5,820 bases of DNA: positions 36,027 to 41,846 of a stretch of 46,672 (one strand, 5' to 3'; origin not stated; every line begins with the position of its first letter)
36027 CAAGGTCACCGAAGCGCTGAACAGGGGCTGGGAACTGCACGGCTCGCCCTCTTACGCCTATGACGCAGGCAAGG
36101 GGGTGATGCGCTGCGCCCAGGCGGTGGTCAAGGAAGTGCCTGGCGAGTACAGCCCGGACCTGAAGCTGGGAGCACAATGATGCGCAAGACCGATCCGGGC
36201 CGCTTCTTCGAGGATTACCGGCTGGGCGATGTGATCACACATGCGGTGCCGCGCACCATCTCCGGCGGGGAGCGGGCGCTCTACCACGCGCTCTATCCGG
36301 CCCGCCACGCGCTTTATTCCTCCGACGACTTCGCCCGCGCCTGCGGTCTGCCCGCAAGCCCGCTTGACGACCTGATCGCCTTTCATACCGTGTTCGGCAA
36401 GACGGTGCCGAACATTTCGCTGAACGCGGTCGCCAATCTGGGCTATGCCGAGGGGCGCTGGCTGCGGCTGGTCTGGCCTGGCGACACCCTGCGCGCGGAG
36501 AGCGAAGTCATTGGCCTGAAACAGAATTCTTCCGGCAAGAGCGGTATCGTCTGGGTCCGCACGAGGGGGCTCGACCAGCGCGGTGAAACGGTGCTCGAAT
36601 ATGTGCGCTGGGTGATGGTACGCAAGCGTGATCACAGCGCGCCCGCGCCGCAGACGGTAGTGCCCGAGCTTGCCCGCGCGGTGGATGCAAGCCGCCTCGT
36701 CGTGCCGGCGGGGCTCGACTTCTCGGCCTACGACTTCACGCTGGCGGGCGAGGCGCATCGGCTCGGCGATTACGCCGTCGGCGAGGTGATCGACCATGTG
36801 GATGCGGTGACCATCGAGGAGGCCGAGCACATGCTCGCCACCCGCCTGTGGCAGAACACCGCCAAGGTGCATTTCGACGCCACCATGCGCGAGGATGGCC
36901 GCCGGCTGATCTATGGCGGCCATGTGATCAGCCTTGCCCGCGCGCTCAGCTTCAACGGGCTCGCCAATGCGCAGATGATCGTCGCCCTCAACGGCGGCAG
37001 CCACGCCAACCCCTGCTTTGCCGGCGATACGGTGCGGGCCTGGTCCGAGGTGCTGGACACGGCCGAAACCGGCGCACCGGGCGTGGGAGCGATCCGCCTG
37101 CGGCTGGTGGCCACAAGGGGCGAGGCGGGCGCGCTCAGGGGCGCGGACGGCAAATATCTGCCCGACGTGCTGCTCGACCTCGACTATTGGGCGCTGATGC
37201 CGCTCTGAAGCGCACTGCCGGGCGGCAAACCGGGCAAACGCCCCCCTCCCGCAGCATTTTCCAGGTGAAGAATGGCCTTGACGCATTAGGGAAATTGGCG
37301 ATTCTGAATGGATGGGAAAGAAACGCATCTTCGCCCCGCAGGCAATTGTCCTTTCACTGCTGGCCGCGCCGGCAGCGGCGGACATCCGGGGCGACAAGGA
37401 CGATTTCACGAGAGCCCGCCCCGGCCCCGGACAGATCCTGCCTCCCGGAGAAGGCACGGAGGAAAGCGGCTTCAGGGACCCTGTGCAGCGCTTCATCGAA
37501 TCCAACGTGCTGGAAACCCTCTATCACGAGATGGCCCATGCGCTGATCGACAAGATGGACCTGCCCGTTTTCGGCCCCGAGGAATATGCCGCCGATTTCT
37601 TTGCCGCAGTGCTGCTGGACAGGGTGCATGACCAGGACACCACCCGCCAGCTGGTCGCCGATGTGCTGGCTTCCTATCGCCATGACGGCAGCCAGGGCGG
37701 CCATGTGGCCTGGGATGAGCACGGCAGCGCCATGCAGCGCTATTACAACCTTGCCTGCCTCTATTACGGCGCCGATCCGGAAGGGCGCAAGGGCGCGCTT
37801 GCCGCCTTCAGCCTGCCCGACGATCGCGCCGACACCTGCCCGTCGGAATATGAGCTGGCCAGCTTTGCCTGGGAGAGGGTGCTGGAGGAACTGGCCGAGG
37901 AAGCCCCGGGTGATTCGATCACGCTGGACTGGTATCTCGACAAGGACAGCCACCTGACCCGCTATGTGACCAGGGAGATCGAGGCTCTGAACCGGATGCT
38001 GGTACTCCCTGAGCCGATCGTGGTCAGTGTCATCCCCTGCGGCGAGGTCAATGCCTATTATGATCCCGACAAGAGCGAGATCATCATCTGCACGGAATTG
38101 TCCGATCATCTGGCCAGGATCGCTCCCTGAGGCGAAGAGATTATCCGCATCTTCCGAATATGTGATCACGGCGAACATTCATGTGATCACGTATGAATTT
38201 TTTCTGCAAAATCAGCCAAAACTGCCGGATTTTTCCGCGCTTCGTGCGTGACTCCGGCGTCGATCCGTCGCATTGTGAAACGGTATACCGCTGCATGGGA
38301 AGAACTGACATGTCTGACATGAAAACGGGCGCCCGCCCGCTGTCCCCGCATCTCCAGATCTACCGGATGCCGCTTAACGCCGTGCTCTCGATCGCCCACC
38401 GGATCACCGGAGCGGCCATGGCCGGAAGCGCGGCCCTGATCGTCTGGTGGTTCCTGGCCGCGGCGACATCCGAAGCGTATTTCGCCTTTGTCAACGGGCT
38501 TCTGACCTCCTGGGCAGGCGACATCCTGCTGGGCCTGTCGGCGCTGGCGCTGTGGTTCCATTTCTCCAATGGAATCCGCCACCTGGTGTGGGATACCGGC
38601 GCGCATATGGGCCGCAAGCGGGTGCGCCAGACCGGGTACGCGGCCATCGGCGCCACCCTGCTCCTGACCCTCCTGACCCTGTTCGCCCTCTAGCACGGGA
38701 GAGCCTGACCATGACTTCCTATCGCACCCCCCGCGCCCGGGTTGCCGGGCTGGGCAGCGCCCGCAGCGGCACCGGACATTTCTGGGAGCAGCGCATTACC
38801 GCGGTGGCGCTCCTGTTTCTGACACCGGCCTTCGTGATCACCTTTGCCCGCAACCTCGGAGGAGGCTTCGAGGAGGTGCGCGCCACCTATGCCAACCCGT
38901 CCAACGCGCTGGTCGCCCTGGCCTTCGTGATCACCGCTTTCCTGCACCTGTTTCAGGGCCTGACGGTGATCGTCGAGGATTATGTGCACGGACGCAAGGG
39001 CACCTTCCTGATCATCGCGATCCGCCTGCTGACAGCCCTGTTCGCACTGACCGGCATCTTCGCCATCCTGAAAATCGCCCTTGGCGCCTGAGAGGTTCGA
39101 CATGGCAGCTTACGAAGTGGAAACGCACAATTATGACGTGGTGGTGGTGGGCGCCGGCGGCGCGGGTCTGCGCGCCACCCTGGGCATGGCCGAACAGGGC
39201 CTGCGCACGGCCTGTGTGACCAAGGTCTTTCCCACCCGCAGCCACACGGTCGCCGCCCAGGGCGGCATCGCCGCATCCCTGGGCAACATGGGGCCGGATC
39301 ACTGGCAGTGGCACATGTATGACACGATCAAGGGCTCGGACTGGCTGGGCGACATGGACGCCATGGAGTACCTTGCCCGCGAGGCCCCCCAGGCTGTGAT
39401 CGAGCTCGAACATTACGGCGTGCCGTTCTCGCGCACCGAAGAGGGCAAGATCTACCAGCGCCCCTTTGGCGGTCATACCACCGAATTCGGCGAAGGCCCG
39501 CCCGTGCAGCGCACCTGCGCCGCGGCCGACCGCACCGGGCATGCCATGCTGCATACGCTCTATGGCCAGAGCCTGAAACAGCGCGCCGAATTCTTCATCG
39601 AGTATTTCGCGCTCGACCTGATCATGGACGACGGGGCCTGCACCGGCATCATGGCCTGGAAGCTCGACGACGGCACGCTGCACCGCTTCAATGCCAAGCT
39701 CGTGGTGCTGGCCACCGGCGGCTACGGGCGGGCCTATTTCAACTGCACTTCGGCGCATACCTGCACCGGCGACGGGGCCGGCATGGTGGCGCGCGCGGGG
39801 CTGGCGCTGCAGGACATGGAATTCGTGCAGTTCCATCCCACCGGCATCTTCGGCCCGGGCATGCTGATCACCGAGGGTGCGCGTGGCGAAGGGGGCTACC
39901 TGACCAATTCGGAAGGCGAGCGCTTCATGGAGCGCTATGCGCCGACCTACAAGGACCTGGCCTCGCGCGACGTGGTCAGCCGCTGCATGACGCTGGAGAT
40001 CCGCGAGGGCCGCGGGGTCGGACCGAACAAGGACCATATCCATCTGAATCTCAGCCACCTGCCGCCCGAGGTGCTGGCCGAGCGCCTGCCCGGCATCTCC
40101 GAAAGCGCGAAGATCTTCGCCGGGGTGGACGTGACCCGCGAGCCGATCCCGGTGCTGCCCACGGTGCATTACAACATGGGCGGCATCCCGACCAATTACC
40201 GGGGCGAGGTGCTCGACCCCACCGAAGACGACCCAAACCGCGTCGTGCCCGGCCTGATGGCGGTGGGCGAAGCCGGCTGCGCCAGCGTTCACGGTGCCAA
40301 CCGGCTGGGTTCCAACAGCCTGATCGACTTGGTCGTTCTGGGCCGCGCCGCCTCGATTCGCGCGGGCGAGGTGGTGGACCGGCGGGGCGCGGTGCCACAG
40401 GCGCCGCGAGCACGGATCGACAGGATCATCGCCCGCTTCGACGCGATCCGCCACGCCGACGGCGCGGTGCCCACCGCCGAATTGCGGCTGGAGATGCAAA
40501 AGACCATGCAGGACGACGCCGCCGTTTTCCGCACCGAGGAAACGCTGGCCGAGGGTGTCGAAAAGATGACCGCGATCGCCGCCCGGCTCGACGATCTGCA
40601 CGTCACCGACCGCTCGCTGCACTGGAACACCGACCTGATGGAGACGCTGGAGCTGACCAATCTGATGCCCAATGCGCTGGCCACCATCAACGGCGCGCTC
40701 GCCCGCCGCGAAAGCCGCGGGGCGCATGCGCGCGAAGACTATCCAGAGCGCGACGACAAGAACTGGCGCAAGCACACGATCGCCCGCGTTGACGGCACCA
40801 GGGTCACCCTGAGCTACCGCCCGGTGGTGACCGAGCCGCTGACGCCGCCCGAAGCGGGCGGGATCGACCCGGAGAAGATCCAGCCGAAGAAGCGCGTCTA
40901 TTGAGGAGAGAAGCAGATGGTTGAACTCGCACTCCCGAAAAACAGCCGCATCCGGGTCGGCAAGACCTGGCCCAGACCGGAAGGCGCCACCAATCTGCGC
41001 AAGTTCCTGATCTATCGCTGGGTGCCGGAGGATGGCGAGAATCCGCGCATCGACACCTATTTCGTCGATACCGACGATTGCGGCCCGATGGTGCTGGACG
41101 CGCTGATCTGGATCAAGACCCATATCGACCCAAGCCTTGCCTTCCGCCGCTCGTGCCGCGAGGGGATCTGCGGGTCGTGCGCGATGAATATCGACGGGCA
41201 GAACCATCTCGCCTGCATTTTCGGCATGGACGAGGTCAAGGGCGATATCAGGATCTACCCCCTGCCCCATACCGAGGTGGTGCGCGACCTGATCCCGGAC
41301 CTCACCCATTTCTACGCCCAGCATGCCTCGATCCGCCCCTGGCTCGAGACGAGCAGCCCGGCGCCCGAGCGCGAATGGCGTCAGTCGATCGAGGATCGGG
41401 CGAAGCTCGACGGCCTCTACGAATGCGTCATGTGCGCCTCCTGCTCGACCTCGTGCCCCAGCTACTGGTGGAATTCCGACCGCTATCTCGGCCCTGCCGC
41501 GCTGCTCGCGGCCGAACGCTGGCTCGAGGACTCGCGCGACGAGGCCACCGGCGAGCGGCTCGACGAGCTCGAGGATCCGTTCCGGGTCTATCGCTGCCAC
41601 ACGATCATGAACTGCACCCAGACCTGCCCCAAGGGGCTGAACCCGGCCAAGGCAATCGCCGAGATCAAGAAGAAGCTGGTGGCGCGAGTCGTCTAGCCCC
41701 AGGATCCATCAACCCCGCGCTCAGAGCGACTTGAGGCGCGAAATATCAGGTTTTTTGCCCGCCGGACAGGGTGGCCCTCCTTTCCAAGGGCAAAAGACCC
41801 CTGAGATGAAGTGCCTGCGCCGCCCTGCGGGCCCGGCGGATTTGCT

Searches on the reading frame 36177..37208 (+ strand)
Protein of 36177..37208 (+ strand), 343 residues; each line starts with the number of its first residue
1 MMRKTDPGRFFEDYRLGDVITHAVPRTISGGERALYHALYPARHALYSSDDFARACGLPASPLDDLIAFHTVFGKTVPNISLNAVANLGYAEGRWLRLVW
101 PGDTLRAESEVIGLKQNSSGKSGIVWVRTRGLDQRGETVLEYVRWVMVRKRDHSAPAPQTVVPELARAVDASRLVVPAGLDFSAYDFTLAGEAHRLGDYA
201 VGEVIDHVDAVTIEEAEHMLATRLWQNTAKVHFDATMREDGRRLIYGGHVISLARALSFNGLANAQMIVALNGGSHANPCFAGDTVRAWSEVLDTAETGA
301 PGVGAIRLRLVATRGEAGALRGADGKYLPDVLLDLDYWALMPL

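Call 14: search_protein_families(library=ncbifam, proteins=[window:36177-37208:+], max_evalue=0.00001)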
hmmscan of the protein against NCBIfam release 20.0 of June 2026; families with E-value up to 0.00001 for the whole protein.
window:36177-37208:+ (343 aa): 2 families
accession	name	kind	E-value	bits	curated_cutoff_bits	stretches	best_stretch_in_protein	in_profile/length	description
NF038241.1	RipB_Ich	equivalog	2.6e-25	89.3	340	2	7-155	20-169/175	(R)-specific enoyl-CoA hydratase RipB/Ich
NF041625.1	methfumCoahyd_Halo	equivalog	3.4e-15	56.1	560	1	6-314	21-342/358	2-methylfumaryl-CoA hydratase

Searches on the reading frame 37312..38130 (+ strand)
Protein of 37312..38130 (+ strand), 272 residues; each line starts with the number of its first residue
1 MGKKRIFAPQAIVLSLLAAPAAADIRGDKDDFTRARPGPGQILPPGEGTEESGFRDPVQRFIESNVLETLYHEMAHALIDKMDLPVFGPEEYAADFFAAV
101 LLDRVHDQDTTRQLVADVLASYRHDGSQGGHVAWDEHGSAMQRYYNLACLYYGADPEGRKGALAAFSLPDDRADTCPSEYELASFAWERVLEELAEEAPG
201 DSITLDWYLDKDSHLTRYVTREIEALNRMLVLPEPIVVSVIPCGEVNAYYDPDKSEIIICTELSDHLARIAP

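Call 14: search_protein_families(library=ncbifam, proteins=[window:37312-38130:+], max_evalue=0.00001)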
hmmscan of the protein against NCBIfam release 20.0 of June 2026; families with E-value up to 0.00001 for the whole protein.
window:37312-38130:+ (272 aa): 0 families

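Call 15: search_protein_families(library=pfam, proteins=[window:37312-38130:+], max_evalue=0.001)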
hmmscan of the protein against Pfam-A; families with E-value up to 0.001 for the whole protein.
window:37312-38130:+ (272 aa): 1 family
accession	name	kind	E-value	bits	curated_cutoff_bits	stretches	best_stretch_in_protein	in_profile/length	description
PF14247.12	DUF4344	-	6.1e-44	150.9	29.6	2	62-191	89-220/220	Putative metallopeptidase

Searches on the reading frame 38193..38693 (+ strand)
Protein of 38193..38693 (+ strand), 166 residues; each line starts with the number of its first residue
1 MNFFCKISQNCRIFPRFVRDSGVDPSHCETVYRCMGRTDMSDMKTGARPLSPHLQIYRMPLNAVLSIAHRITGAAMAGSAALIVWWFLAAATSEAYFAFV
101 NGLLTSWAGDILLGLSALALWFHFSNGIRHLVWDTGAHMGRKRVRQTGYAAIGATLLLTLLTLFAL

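Call 14: search_protein_families(library=ncbifam, proteins=[window:38193-38693:+], max_evalue=0.00001)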
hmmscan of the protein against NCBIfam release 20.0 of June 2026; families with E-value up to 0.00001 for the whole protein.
window:38193-38693:+ (166 aa): 2 families
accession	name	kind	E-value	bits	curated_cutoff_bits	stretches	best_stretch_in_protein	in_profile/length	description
TIGR02970.1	succ_dehyd_cytB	equivalog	1.1e-33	116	52.3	1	47-164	2-119/120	succinate dehydrogenase, cytochrome b556 subunit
NF007021.0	PRK09487.1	equivalog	1.6e-10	41.2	180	1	46-161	7-123/129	succinate dehydrogenase cytochrome b556 subunit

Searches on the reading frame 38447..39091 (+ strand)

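Call 14: search_protein_families(library=ncbifam, proteins=[window:38447-39091:+], max_evalue=0.00001)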
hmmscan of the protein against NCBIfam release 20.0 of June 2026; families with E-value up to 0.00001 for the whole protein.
window:38447-39091:+ (214 aa): 1 family
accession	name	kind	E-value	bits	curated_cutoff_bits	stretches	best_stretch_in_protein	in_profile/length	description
TIGR02968.1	succ_dehyd_anc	equivalog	1.7e-17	63.5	41.8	1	105-207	1-104/105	succinate dehydrogenase, hydrophobic membrane anchor protein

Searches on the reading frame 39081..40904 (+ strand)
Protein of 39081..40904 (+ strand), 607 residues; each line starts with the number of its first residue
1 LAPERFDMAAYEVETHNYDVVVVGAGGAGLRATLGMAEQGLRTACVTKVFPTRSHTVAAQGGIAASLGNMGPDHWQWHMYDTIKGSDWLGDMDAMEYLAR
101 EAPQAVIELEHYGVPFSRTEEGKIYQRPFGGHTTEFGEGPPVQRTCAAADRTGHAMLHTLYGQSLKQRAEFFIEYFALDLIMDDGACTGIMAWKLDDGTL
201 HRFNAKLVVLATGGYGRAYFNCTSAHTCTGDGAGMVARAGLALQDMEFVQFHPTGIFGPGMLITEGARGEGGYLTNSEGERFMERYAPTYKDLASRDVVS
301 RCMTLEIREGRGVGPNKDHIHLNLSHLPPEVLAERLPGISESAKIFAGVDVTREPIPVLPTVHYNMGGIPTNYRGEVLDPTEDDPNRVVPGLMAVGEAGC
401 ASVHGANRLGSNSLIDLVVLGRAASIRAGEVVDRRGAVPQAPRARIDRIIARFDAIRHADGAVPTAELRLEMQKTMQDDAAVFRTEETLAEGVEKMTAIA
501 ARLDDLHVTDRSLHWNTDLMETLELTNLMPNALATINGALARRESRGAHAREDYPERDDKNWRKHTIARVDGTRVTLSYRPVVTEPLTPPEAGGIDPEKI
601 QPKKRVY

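Call 14: search_protein_families(library=ncbifam, proteins=[window:39081-40904:+], max_evalue=0.00001)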
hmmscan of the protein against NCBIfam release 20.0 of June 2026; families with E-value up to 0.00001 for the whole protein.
window:39081-40904:+ (607 aa): 36 families (the best 25 are shown)
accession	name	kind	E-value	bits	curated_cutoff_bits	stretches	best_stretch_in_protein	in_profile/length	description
TIGR01816.1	sdhA_forward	equivalog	1.9e-281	934.4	727.35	1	16-607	1-584/584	succinate dehydrogenase flavoprotein subunit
TIGR01812.1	sdhA_frdA_Gneg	subfamily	3.4e-236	785.2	567.3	1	19-589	1-563/568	succinate dehydrogenase or fumarate reductase, flavoprotein subunit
NF004613.0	PRK05945.1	equivalog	2.1e-184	614.4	824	1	17-591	3-572/575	succinate dehydrogenase/fumarate reductase flavoprotein subunit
NF004724.0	PRK06069.1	subfamily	6.8e-183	609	826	1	14-587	2-570/577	succinate dehydrogenase/fumarate reductase flavoprotein subunit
NF006686.0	PRK09231.1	equivalog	1.3e-154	516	854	1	14-588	2-575/598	fumarate reductase (quinol) flavoprotein subunit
NF005037.0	PRK06452.1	equivalog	1.1e-147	493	862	1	14-584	2-556/566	succinate dehydrogenase flavoprotein subunit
TIGR01176.1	fum_red_Fp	equivalog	1.7e-147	492.5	932.7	1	17-587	3-572/580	fumarate reductase (quinol) flavoprotein subunit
NF042982.1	MFR_Fp_SdhA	equivalog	5.2e-140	467.8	1100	1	17-583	47-602/612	8-methylmenaquinol:fumarate reductase flavoprotein subunit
NF006383.0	PRK08626.1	equivalog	1.5e-135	453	663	1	15-585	3-587/657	fumarate reductase flavoprotein subunit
NF005866.0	PRK07803.1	equivalog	1.6e-128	429.6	819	2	12-289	3-290/631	fumarate reductase/succinate dehydrogenase flavoprotein subunit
NF004900.0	PRK06263.1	equivalog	4.1e-123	411.8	718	1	14-572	4-538/546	fumarate reductase (CoM/CoB) subunit TfrA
NF006392.0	PRK08641.1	equivalog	5.4e-103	345.6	855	1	18-590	4-575/593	succinate dehydrogenase flavoprotein subunit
TIGR00551.1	nadB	equivalog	2.8e-102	342.9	452.75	1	17-555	2-489/489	L-aspartate oxidase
NF005867.0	PRK07804.1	equivalog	1e-99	334.2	639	1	15-575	16-536/548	L-aspartate oxidase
NF005636.0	PRK07395.1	subfamily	3.9e-98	329.1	723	1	13-568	8-547/560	L-aspartate oxidase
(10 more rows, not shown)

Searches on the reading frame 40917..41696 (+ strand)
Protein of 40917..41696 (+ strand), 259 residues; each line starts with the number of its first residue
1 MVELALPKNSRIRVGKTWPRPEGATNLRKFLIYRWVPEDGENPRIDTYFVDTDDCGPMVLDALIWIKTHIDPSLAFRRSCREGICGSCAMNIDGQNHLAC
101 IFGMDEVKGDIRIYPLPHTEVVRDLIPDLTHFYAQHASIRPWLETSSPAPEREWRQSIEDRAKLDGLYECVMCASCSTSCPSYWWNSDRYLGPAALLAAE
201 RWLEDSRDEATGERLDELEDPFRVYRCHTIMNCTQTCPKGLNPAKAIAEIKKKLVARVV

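Call 14: search_protein_families(library=ncbifam, proteins=[window:40917-41696:+], max_evalue=0.00001)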
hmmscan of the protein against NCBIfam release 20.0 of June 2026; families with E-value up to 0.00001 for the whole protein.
window:40917-41696:+ (259 aa): 12 families
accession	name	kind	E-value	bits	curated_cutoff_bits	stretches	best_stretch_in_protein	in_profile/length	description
NF004616.0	PRK05950.1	subfamily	8.2e-109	362.3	228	1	26-257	4-236/238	succinate dehydrogenase iron-sulfur subunit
NF009225.0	PRK12575.1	subfamily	2.7e-90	301.9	443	1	28-259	5-235/235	succinate dehydrogenase/fumarate reductase iron-sulfur subunit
TIGR00384.1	dhsB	subfamily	2e-78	262.8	88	1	32-251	1-222/222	succinate dehydrogenase and fumarate reductase iron-sulfur protein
NF009227.0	PRK12577.1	equivalog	6.8e-50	169.6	349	1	39-257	12-241/330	succinate dehydrogenase/fumarate reductase iron-sulfur subunit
NF009226.0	PRK12576.1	equivalog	7.1e-50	170.1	344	1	47-252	28-235/317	succinate dehydrogenase/fumarate reductase iron-sulfur subunit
NF009051.0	PRK12385.1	equivalog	1.8e-45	155.3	333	1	29-251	8-229/244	succinate dehydrogenase/fumarate reductase iron-sulfur subunit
NF004898.0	PRK06259.1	equivalog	1.2e-37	129.7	385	1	40-254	13-216/488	fumarate reductase (CoM/CoB) subunit TfrB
NF010071.0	PRK13552.1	equivalog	3.7e-34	118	264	1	29-257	6-238/241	fumarate reductase iron-sulfur subunit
NF006391.0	PRK08640.1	equivalog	5.8e-28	97.5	244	1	74-255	58-240/254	succinate dehydrogenase iron-sulfur subunit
NF042952.1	MFR_FeS_SdhB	equivalog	1.3e-25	90.1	600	1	39-253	9-230/320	8-methylmenaquinol:fumarate reductase iron-sulfur subunit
NF009052.0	PRK12386.1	equivalog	2.2e-23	82.6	256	1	28-257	5-234/255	succinate dehydrogenase/fumarate reductase iron-sulfur subunit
NF005746.0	PRK07570.1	subfamily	7.2e-13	48.4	243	1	72-256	50-242/250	succinate dehydrogenase/fumarate reductase iron-sulfur subunit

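Call 24: find_encoding_contigs(protein=window:40917-41696:+, flank=10000, max_places=4)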
Protein window:40917-41696:+ (259 aa): 3 contigs read that carry it; 2 places shown.
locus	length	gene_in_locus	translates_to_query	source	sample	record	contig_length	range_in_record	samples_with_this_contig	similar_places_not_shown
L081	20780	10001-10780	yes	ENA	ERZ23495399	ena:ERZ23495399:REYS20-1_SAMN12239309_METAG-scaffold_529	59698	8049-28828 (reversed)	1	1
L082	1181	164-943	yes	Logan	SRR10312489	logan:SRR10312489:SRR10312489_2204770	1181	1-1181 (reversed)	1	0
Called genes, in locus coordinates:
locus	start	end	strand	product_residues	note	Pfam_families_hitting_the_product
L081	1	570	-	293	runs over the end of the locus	PF02629:CoA_binding, PF13607:Succ_CoA_lig, PF00549:Ligase_CoA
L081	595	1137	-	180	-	-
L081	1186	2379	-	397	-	PF08442:ATP-grasp_2, PF13549:ATP-grasp_5 (faint), PF24948:Citrate_synth_N, PF00549:Ligase_CoA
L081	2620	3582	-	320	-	PF00056:Ldh_1_N, PF02866:Ldh_1_C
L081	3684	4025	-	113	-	-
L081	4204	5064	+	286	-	PF03328:HpcH_HpaI, PF15617:C-C_Bond_Lyase (weak)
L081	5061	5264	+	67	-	PF08410:DUF1737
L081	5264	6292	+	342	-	PF19315:MC_hydratase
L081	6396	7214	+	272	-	PF14247:DUF4344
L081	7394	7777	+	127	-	PF01127:Sdh_cyt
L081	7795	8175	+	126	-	PF01127:Sdh_cyt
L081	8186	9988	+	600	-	PF00890:FAD_binding_2, PF01134:GIDA (faint), PF02910:Succ_DH_flav_C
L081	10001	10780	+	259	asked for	PF13085:Fer2_3, PF13183:Fer4_8, PF13237:Fer4_10, PF13534:Fer4_17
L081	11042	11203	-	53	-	PF03597:FixS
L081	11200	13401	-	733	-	PF00403:HMA, PF00122:E1-E2_ATPase, PF00702:Hydrolase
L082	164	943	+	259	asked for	PF13085:Fer2_3, PF13183:Fer4_8, PF13237:Fer4_10, PF13534:Fer4_17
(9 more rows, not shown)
